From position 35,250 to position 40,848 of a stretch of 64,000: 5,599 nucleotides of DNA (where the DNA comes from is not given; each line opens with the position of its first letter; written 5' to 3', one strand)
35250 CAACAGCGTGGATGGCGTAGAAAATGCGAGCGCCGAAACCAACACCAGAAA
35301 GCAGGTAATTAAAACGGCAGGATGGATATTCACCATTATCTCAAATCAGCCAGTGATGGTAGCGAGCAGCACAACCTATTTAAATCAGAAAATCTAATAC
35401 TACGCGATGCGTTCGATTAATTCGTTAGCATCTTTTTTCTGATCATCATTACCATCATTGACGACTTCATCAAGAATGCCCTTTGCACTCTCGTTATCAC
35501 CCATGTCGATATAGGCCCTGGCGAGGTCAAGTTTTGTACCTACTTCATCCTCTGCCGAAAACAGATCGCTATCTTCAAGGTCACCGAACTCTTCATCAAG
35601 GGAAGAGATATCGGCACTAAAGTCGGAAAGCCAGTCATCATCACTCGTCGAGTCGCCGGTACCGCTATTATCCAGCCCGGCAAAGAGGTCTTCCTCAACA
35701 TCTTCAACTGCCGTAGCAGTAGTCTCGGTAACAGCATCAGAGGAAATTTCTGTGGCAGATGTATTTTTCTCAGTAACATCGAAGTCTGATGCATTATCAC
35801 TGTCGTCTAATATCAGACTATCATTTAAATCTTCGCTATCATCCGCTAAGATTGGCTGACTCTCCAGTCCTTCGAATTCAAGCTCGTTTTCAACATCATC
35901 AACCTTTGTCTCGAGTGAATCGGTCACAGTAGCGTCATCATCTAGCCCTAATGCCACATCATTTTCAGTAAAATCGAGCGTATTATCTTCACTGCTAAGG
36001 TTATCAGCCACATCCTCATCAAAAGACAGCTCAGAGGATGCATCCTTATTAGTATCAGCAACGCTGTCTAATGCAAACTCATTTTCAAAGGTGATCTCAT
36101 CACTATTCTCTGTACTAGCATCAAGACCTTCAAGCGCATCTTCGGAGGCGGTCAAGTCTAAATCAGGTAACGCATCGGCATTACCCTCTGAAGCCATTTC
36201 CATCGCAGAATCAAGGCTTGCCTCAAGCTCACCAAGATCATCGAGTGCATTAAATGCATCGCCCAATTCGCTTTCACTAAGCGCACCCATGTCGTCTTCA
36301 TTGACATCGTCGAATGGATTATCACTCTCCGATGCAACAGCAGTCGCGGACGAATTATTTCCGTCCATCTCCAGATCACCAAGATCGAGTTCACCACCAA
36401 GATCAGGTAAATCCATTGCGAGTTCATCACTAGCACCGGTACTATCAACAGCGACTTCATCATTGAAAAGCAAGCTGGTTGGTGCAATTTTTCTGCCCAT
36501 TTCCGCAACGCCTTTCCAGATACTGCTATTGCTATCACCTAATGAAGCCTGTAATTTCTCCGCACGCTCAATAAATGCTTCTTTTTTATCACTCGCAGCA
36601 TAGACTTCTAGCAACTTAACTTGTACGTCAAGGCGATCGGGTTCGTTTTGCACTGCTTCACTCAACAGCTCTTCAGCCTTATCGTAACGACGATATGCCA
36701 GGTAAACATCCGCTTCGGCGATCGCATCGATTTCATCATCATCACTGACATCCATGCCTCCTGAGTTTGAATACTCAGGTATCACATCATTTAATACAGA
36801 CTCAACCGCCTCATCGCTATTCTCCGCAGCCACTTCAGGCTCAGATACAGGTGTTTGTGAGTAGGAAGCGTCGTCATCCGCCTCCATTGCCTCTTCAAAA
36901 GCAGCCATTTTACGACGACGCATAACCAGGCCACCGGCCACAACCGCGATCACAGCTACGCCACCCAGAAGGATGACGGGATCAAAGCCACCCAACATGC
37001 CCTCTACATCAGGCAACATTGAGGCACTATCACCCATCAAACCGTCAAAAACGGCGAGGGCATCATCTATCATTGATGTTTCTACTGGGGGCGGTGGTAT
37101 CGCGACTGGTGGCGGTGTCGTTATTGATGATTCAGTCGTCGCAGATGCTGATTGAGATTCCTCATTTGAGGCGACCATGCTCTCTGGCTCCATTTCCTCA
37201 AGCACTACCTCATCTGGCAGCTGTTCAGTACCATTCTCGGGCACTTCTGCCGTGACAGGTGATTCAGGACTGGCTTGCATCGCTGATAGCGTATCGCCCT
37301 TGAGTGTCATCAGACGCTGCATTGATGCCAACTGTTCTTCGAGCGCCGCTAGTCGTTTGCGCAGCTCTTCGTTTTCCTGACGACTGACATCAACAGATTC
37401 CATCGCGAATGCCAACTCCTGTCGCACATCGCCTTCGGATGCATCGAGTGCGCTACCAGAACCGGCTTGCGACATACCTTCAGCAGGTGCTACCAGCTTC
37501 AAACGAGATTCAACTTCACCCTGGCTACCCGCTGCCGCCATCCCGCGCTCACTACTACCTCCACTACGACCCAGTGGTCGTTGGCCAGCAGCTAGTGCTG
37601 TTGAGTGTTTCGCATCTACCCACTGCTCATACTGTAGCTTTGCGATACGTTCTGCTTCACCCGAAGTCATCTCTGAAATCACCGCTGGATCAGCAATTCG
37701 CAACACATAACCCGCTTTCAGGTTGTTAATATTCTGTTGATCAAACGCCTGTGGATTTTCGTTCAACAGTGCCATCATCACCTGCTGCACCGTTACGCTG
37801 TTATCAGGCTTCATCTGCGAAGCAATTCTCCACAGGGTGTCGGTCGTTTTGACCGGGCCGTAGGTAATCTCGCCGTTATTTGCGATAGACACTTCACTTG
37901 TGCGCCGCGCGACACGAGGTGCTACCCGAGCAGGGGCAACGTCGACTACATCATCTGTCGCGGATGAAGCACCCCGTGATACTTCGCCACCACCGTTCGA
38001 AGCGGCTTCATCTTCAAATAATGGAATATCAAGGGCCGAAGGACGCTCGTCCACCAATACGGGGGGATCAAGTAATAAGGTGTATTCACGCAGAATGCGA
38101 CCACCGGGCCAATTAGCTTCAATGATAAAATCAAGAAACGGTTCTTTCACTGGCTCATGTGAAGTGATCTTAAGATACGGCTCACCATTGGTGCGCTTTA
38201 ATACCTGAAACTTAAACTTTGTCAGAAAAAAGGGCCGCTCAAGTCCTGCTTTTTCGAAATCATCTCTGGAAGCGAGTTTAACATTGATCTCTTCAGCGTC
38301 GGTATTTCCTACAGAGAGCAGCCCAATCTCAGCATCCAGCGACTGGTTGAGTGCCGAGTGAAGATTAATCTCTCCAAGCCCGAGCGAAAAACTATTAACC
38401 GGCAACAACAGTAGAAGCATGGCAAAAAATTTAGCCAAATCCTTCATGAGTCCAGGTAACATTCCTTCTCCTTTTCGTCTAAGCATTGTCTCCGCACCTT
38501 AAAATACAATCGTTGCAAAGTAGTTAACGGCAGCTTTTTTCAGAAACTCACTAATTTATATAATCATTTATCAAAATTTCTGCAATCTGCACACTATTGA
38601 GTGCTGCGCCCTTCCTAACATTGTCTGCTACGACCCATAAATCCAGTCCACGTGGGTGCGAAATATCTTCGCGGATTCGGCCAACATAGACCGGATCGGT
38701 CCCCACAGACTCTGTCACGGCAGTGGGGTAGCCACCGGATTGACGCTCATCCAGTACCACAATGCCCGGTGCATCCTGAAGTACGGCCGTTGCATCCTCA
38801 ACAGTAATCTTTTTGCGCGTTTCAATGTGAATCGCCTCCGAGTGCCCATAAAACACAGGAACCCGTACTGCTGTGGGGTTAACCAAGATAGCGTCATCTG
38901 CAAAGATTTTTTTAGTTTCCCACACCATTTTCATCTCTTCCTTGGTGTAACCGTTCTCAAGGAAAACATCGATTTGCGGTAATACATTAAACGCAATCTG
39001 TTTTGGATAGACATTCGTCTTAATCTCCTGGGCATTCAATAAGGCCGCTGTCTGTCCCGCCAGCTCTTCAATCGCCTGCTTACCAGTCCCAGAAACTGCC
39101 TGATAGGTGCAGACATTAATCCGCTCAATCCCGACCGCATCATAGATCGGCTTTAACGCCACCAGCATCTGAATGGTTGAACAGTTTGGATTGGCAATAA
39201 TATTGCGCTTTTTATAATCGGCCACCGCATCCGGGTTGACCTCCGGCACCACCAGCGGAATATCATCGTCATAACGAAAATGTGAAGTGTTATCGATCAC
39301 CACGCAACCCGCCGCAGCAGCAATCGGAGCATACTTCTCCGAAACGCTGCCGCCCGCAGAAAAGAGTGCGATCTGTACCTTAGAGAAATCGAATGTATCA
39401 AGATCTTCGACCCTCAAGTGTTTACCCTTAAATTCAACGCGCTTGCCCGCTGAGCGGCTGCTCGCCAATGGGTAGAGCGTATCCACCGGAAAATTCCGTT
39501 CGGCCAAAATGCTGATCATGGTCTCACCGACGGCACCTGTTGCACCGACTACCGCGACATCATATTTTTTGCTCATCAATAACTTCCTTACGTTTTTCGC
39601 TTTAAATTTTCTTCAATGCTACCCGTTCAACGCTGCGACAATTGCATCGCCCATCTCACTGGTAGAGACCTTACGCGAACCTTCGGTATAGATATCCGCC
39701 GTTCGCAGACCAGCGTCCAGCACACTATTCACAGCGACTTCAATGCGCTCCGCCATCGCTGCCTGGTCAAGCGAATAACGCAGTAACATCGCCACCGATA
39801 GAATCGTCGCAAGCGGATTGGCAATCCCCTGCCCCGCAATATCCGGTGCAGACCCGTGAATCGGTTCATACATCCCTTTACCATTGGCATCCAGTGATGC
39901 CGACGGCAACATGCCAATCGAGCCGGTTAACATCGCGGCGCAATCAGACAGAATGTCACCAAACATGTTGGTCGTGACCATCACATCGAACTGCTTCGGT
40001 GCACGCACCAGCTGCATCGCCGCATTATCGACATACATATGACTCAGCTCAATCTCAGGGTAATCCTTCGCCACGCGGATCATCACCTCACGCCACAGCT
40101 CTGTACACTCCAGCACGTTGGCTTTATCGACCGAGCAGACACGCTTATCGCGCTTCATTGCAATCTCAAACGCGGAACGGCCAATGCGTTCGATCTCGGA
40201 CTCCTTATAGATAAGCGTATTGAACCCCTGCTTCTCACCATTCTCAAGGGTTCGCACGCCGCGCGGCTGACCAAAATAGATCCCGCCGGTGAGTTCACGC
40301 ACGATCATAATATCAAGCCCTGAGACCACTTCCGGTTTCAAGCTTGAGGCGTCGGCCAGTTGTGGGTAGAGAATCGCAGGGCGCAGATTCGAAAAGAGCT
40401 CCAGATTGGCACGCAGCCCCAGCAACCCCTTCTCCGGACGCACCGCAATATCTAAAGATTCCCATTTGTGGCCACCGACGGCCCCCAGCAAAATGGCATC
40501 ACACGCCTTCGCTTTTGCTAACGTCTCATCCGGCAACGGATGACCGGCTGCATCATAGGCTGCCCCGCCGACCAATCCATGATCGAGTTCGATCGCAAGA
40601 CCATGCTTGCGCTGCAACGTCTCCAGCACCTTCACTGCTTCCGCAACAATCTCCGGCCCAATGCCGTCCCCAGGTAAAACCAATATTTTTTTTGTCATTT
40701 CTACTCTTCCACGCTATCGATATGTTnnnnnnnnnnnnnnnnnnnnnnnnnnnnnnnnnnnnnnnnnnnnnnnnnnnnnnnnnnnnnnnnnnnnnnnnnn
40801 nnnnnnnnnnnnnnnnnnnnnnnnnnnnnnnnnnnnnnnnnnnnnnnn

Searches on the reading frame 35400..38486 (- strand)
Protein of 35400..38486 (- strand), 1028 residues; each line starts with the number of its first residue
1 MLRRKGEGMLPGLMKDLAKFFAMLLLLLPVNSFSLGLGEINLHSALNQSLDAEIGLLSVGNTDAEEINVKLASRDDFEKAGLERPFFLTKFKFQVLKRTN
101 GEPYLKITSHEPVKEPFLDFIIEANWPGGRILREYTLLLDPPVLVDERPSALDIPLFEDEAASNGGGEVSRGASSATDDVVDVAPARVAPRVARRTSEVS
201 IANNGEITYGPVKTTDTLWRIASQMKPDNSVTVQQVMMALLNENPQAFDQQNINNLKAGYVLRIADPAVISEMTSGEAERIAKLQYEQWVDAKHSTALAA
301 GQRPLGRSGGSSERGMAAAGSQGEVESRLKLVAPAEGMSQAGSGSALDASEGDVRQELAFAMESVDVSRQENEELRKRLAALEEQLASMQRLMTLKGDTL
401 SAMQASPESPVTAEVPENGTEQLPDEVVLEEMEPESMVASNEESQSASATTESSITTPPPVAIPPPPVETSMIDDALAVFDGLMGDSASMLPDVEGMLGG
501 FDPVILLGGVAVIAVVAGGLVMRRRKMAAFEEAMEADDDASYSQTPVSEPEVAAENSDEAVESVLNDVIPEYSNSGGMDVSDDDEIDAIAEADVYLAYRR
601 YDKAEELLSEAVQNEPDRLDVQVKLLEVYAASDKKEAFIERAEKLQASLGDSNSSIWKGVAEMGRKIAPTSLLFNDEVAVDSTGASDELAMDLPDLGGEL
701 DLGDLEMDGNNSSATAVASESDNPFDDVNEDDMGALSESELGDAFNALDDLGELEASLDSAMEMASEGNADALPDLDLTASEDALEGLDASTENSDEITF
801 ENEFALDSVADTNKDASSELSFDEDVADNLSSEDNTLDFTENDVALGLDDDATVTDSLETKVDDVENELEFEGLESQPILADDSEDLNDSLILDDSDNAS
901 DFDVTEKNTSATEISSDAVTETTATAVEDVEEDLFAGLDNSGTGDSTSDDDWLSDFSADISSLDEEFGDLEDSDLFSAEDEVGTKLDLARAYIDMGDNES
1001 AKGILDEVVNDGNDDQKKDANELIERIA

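Call 23: search_protein_families(library=pfam, proteins=[window:35400-38486:-], max_evalue=0.001)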
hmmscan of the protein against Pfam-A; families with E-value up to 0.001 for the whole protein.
window:35400-38486:- (1028 aa): 3 families
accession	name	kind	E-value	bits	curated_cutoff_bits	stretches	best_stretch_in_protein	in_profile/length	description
PF25800.1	FimV_N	-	3.3e-42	143.4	27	1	35-142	1-108/108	FimV N-terminal domain Ig-like domain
PF14559.12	TPR_19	-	8.2e-10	39.3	25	0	596-656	2-61/68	Tetratricopeptide repeat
PF13428.12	TPR_14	-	0.00041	21.2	23.5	0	591-626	7-42/44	Tetratricopeptide repeat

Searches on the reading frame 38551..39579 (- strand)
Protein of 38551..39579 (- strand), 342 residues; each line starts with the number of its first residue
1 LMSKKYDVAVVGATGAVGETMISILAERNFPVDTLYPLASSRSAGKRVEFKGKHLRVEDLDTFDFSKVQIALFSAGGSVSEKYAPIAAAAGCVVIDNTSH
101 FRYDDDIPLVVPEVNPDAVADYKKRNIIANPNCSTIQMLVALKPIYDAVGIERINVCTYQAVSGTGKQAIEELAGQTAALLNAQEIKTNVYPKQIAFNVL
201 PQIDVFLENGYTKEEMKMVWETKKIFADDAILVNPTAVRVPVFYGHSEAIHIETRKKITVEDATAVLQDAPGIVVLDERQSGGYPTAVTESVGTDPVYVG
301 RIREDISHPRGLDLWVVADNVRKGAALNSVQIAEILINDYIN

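Call 23: search_protein_families(library=pfam, proteins=[window:38551-39579:-], max_evalue=0.001)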
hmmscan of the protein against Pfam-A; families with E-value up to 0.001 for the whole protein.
window:38551-39579:- (342 aa): 2 families
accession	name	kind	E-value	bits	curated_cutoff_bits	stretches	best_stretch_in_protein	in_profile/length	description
PF02774.23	Semialdhyde_dhC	-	6.1e-63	212.7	26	1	142-323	1-184/184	Semialdehyde dehydrogenase, dimerisation domain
PF01118.30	Semialdhyde_dh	-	1.7e-38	132.2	26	1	8-121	2-120/121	Semialdehyde dehydrogenase, NAD binding domain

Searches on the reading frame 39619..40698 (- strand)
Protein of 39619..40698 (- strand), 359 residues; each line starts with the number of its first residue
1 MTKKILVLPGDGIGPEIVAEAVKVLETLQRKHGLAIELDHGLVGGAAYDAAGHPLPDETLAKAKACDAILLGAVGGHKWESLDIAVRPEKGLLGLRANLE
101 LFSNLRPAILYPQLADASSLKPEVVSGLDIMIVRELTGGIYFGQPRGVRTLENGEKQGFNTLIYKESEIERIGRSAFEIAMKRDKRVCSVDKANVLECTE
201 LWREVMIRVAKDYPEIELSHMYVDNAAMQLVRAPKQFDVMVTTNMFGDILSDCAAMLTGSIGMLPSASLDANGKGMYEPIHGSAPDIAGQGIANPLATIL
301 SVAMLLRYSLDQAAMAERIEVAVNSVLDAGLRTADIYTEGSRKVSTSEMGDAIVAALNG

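Call 23: search_protein_families(library=pfam, proteins=[window:39619-40698:-], max_evalue=0.001)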
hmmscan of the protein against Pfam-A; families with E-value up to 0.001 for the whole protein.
window:39619-40698:- (359 aa): 1 family
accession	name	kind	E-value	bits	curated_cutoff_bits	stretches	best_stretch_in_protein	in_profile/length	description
PF00180.25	Iso_dh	-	4.2e-140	467.4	27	1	4-353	1-348/348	Isocitrate/isopropylmalate dehydrogenase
